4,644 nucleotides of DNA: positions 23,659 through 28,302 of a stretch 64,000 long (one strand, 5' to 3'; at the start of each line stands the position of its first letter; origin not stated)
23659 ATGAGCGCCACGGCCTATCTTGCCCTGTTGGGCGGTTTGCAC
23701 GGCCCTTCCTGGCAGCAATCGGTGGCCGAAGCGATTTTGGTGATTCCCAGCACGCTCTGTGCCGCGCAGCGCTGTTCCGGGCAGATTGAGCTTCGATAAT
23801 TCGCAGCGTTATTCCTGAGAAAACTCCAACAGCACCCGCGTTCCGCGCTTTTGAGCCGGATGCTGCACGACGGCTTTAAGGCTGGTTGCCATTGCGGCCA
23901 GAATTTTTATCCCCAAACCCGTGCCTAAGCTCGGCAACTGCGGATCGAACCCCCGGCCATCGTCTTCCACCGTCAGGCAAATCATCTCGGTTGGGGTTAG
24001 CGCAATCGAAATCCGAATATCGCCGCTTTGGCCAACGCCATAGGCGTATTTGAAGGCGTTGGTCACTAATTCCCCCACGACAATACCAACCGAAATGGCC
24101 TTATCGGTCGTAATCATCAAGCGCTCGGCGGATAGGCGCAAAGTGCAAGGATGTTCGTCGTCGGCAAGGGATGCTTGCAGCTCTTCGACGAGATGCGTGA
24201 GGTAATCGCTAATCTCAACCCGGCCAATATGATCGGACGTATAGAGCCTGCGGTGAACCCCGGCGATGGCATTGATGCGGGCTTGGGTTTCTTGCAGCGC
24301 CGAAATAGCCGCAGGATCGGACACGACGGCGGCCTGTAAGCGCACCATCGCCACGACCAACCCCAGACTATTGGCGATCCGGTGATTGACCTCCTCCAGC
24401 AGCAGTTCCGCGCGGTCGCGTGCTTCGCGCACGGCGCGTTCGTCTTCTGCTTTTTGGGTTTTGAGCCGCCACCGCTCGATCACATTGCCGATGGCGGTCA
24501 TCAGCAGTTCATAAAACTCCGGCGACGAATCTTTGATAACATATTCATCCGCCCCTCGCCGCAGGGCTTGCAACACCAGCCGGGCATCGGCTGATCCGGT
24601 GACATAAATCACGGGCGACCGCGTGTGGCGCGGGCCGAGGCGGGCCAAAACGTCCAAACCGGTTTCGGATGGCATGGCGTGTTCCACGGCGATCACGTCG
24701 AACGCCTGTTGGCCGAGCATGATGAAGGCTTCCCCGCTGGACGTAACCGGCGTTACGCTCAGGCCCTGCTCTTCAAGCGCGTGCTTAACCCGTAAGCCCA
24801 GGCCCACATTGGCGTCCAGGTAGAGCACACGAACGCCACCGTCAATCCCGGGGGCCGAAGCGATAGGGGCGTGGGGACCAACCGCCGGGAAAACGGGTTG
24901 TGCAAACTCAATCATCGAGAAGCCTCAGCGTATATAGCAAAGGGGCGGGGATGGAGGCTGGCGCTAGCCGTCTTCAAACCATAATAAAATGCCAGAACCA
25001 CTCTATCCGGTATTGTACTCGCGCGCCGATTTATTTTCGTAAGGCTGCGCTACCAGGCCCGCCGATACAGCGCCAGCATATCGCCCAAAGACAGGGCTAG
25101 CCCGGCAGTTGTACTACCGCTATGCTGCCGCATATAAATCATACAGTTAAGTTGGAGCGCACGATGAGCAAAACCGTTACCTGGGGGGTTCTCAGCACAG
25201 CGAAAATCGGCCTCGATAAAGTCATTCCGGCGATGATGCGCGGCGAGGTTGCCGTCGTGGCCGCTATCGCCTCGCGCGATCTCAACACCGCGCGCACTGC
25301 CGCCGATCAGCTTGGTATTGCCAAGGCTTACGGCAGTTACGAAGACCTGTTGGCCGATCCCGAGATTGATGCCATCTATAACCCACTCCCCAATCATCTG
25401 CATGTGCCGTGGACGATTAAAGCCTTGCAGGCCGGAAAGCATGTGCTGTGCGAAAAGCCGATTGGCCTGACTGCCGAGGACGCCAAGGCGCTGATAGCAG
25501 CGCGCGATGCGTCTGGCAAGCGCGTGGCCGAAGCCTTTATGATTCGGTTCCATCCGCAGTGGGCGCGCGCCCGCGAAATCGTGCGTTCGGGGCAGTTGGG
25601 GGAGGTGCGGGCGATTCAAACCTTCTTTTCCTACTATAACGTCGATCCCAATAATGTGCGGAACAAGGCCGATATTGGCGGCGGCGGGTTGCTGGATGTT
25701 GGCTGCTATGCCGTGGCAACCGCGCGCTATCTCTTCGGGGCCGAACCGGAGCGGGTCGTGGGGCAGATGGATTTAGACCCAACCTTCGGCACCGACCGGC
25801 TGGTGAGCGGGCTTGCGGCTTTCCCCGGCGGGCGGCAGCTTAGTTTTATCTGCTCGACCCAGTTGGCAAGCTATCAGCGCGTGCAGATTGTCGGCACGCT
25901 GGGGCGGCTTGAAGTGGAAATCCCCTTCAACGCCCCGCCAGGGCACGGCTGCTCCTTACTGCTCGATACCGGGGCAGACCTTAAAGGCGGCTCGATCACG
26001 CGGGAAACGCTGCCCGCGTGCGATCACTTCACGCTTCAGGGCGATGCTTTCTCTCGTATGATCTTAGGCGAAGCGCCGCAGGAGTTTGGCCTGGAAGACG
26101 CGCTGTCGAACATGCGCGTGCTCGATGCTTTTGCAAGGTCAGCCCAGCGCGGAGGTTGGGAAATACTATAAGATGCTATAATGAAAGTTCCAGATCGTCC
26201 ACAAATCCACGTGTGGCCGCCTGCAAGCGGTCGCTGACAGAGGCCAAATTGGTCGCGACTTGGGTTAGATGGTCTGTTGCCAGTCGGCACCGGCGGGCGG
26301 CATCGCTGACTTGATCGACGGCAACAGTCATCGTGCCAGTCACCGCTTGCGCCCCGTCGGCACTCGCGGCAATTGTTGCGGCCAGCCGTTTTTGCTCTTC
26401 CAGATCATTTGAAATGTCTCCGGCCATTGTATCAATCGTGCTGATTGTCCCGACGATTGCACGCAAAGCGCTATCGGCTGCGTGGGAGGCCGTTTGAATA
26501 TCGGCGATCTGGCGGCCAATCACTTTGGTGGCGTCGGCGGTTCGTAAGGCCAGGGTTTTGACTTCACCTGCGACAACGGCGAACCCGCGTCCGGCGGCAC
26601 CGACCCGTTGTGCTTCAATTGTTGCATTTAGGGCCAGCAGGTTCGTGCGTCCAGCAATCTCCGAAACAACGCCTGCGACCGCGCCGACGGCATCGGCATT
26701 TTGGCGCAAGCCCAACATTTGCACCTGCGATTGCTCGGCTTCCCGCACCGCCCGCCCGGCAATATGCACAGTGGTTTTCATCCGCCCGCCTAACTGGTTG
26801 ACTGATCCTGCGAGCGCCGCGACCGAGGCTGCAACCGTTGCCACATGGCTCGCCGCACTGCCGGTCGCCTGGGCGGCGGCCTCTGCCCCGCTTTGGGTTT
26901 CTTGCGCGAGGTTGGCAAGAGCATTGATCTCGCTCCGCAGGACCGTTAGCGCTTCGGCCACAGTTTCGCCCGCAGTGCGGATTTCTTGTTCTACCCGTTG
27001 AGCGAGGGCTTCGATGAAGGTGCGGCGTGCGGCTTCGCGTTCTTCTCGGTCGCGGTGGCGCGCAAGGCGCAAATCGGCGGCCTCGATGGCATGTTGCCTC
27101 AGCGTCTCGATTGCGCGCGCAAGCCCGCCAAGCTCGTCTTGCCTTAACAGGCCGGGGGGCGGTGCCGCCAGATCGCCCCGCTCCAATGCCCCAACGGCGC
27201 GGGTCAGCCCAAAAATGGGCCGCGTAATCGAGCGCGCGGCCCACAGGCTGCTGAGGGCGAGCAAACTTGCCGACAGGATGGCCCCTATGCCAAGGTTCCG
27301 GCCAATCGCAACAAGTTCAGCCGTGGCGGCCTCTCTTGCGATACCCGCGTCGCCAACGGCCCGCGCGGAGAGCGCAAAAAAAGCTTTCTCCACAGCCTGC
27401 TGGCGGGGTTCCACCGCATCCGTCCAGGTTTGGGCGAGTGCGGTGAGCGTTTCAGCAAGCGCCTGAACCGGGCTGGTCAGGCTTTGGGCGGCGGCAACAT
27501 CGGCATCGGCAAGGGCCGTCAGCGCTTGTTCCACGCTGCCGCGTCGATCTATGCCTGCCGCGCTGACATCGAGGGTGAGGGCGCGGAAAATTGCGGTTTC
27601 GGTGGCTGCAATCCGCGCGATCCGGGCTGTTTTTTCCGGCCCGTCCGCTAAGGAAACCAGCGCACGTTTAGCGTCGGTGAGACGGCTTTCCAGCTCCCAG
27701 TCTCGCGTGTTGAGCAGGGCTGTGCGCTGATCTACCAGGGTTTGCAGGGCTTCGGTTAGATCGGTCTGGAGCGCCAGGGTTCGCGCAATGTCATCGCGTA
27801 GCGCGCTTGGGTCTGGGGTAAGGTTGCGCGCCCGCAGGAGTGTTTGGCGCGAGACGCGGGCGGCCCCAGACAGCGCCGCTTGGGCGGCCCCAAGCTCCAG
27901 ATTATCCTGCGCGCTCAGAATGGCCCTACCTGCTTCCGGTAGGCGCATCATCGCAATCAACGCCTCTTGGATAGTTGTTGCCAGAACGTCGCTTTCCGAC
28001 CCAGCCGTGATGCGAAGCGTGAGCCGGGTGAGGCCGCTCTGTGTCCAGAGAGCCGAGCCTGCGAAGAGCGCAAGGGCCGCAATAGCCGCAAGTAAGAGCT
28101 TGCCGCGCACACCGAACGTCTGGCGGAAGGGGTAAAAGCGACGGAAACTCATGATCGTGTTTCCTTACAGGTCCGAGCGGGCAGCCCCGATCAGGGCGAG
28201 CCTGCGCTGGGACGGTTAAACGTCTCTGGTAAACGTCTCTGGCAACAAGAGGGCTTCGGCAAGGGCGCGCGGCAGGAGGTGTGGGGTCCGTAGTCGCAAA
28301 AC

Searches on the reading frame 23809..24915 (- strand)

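Call 22: search_protein_families(library=pfam, proteins=[window:23809-24915:-], max_evalue=0.001)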
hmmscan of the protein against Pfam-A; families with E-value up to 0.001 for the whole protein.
window:23809-24915:- (368 aa): 5 families
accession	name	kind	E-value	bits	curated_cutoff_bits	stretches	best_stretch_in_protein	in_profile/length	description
PF07568.18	HisKA_2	-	4e-20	72.1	22.3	1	175-249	1-75/76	Histidine kinase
PF00072.30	Response_reg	-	4.9e-14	52.9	30.2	1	42-133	13-104/111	Response regulator receiver domain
PF13581.12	HATPase_c_2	-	1.2e-11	45.1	27.4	1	263-361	19-123/127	Histidine kinase-like ATPase domain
PF02518.31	HATPase_c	-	5.8e-11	43.3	26.4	1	275-365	5-107/111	Histidine kinase-, DNA gyrase B-, and HSP90-like ATPase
PF07536.20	HWE_HK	-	8.1e-06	26.9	22.8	1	175-246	1-69/83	HWE histidine kinase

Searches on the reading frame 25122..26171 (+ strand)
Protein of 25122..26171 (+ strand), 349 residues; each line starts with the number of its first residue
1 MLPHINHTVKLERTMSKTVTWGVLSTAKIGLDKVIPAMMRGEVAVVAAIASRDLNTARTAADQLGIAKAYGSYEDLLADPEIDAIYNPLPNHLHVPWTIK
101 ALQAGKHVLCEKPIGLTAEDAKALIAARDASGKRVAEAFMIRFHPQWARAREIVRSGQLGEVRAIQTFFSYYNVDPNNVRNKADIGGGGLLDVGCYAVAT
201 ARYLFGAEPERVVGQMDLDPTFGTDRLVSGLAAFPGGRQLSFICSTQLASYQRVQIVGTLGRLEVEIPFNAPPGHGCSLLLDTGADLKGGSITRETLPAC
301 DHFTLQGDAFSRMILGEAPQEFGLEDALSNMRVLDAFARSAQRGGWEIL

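Call 22: search_protein_families(library=pfam, proteins=[window:25122-26171:+], max_evalue=0.001)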
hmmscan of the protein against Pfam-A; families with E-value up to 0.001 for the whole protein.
window:25122-26171:+ (349 aa): 3 families
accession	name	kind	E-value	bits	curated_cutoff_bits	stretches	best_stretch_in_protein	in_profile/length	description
PF22725.1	GFO_IDH_MocA_C3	-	4.3e-25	88.5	27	1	147-264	1-124/124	GFO/IDH/MocA C-terminal domain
PF01408.29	GFO_IDH_MocA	-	2.6e-22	80.2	24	1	26-137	8-118/120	Oxidoreductase family, NAD-binding Rossmann fold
PF02894.22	GFO_IDH_MocA_C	-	1.2e-12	48.6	22.9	1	151-346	1-215/218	Oxidoreductase family, C-terminal alpha/beta domain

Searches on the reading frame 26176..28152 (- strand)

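Call 23: search_protein_families(library=pfam, proteins=[window:26176-28152:-], max_evalue=0.001)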
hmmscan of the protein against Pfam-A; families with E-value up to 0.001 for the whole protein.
window:26176-28152:- (658 aa): 2 families
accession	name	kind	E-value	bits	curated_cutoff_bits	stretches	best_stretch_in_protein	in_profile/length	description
PF00015.26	MCPsignal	-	1.5e-23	84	34.6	1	463-621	9-167/172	Methyl-accepting chemotaxis protein (MCP) signalling domain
PF00672.30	HAMP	-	1.3e-10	41.9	25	1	304-354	1-50/53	HAMP domain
